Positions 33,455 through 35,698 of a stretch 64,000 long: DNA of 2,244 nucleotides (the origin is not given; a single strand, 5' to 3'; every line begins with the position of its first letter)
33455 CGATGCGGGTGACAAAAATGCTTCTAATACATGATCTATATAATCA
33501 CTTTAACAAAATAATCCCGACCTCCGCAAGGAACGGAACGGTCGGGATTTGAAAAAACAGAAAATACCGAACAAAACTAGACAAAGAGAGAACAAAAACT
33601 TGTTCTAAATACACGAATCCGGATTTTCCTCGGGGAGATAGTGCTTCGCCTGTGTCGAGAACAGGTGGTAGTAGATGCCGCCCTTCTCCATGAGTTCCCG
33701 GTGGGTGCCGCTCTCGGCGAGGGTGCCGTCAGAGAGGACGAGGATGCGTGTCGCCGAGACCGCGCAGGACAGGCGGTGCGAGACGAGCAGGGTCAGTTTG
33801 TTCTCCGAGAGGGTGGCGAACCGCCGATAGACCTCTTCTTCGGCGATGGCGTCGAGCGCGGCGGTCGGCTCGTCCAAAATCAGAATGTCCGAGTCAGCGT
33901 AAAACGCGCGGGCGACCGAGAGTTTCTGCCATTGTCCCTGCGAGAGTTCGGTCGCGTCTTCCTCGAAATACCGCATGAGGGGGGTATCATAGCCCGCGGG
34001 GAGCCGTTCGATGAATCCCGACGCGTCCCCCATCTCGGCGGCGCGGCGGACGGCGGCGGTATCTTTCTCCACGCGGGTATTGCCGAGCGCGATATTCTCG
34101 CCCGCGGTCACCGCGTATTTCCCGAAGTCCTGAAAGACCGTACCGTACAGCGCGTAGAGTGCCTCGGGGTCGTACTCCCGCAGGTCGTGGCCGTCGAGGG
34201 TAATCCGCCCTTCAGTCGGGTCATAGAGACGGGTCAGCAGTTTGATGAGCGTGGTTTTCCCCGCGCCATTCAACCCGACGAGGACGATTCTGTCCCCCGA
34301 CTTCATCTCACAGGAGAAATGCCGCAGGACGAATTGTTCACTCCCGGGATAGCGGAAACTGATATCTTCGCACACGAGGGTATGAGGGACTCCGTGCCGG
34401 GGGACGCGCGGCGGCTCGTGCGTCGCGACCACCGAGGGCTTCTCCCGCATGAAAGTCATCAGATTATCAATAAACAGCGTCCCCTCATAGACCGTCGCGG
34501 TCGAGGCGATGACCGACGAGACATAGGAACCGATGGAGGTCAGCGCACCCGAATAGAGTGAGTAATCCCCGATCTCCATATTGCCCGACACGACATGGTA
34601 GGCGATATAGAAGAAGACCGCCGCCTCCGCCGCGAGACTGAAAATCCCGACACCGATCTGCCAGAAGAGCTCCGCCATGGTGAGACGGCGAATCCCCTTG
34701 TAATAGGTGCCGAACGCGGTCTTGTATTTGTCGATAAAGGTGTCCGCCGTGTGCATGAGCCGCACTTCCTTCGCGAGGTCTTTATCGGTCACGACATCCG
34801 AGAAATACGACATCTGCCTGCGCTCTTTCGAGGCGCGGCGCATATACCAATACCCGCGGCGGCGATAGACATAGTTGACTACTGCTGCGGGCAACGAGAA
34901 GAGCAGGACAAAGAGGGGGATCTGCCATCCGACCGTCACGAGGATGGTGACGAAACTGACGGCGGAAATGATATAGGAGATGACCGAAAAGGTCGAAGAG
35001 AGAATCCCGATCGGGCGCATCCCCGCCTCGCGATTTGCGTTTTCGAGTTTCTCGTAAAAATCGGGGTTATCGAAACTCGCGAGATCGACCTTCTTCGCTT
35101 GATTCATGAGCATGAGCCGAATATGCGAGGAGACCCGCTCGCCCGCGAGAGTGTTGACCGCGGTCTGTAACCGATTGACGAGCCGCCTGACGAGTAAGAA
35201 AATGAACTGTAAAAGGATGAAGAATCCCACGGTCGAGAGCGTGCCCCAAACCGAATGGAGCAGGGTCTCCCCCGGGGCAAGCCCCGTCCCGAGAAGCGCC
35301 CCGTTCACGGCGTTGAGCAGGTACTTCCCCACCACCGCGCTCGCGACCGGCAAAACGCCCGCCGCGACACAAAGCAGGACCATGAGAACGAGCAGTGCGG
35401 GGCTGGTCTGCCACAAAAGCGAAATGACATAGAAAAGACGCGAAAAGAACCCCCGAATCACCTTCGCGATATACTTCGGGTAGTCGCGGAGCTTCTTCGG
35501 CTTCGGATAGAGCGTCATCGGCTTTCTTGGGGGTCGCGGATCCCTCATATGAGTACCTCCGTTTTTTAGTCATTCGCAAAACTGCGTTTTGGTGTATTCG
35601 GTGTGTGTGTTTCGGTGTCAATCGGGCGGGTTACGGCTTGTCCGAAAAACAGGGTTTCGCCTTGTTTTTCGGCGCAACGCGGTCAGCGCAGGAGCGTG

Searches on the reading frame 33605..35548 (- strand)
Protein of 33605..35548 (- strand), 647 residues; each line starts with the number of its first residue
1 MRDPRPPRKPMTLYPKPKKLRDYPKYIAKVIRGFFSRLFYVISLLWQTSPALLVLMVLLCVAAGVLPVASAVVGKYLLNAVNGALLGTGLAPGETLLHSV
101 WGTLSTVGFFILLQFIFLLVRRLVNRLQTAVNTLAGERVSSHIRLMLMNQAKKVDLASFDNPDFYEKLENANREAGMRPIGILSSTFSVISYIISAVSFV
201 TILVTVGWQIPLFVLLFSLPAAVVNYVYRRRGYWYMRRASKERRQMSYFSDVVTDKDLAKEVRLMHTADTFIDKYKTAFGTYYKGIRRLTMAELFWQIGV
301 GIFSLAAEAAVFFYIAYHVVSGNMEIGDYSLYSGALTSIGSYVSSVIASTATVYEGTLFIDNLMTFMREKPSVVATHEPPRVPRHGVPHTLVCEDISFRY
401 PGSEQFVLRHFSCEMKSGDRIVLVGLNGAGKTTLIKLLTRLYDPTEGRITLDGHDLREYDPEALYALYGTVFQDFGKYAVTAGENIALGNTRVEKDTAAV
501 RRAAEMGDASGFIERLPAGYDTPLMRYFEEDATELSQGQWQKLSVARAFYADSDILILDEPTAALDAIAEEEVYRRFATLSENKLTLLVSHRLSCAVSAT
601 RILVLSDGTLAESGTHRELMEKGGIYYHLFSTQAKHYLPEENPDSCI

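Call 58: search_protein_families(library=pfam, proteins=[window:33605-35548:-], max_evalue=0.001)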
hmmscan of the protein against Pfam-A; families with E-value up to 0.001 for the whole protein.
window:33605-35548:- (647 aa): 6 families
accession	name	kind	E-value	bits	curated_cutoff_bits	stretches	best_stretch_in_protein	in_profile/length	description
PF00005.33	ABC_tran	-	3e-28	99.6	25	1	408-563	1-137/137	ABC transporter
PF00664.28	ABC_membrane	-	2.8e-11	44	28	1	54-332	2-266/274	ABC transporter transmembrane region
PF13304.12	AAA_21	-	5.5e-07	30.4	27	0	422-441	3-22/304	AAA domain, putative AbiEii toxin, Type IV TA system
PF06414.18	Zeta_toxin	-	0.00011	22.1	22.3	1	421-463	19-61/199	Zeta toxin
PF13401.12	AAA_22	-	0.0002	22.1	27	1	421-565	8-96/130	AAA domain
PF09818.15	ABC_ATPase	-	0.00099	18.7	23.2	0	497-591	125-214/283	P-loop domain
